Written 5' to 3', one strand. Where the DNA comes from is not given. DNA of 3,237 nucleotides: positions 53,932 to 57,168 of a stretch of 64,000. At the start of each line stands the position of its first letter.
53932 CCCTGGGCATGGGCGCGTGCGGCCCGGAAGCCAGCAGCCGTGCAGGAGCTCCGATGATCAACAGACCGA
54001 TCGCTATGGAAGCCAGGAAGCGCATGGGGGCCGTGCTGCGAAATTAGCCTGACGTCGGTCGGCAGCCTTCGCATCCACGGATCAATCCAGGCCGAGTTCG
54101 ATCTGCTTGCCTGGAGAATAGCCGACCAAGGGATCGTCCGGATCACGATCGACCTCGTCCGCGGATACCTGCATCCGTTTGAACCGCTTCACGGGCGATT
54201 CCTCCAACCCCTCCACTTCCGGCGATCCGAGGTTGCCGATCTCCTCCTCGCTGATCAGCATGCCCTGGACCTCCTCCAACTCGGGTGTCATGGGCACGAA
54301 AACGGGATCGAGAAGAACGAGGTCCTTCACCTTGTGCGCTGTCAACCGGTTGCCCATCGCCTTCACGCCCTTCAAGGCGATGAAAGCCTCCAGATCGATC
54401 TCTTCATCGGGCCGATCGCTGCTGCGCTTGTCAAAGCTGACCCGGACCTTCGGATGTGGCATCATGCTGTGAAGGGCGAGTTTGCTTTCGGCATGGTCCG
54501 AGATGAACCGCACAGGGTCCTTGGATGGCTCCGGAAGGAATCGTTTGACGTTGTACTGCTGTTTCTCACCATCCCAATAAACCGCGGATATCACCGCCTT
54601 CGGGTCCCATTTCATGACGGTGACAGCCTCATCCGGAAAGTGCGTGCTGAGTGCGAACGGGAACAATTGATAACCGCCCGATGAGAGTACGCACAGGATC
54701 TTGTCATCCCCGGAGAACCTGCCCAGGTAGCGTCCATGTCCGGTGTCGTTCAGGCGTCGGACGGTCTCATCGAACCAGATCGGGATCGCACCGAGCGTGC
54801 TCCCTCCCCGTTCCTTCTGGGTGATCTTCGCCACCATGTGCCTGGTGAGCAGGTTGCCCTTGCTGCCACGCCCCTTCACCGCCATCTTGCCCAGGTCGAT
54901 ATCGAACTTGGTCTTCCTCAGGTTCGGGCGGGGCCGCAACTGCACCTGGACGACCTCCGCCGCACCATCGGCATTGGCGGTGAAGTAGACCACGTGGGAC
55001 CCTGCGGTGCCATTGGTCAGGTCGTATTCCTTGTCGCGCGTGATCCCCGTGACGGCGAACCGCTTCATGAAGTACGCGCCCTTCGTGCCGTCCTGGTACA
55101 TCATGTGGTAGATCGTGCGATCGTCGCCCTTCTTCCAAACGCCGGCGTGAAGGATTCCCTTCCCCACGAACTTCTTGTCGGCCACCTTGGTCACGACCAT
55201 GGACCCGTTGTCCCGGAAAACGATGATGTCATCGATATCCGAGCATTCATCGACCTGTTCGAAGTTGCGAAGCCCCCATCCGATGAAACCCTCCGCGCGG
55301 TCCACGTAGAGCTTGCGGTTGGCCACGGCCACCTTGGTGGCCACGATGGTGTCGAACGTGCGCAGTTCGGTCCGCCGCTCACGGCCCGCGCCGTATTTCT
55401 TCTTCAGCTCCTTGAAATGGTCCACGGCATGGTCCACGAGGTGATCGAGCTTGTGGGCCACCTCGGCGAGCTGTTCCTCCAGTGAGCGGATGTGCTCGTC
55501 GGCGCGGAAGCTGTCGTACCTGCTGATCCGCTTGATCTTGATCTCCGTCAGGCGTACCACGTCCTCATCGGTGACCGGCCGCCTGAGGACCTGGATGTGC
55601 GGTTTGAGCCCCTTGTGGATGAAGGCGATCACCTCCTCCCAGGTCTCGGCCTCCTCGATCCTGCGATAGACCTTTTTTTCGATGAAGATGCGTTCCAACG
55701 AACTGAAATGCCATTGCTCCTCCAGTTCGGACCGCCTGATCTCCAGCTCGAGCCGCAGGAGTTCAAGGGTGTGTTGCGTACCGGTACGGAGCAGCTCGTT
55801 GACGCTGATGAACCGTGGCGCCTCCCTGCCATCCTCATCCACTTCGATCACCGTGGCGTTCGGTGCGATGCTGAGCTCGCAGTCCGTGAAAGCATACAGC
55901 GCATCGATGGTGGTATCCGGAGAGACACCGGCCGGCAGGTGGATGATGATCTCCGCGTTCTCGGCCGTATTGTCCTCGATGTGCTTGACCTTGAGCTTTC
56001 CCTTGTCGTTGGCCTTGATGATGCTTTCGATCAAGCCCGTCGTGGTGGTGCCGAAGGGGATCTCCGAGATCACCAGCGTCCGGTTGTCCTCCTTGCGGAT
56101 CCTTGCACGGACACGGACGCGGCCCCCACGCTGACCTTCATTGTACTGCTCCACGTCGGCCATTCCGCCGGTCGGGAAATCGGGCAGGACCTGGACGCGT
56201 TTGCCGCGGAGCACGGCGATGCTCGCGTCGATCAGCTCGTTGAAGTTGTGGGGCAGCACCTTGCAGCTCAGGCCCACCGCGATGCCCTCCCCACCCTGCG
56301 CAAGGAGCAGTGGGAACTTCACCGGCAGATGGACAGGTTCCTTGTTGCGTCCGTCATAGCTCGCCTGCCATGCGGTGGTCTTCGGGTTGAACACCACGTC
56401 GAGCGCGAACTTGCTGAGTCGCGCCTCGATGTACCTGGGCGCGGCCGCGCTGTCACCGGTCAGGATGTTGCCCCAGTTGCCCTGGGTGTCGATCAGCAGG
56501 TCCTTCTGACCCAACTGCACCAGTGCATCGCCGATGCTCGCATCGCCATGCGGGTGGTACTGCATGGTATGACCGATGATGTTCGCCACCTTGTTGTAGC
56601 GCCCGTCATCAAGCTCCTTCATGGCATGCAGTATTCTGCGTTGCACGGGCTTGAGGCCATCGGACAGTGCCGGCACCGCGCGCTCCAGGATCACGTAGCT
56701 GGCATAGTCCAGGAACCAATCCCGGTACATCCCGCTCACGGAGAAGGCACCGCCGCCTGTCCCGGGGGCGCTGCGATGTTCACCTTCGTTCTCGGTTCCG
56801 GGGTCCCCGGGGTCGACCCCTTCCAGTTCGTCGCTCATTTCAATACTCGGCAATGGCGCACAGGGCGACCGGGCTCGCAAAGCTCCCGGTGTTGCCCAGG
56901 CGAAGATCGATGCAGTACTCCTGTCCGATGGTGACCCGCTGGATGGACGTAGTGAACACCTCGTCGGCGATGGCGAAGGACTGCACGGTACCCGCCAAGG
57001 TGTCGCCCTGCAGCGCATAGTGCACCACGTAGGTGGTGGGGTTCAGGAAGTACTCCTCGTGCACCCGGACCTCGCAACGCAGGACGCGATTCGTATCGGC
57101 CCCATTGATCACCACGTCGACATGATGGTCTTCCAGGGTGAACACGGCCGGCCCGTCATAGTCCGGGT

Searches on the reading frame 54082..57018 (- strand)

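Call 73: search_protein_families(library=pfam, proteins=[window:54082-57018:-], max_evalue=0.00001)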
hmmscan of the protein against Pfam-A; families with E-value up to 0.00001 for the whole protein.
window:54082-57018:- (978 aa): 1 family
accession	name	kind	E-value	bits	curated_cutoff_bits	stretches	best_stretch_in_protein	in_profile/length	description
PF00521.26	DNA_topoisoIV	-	5.8e-104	348.8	31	1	113-526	1-419/432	DNA gyrase/topoisomerase IV, subunit A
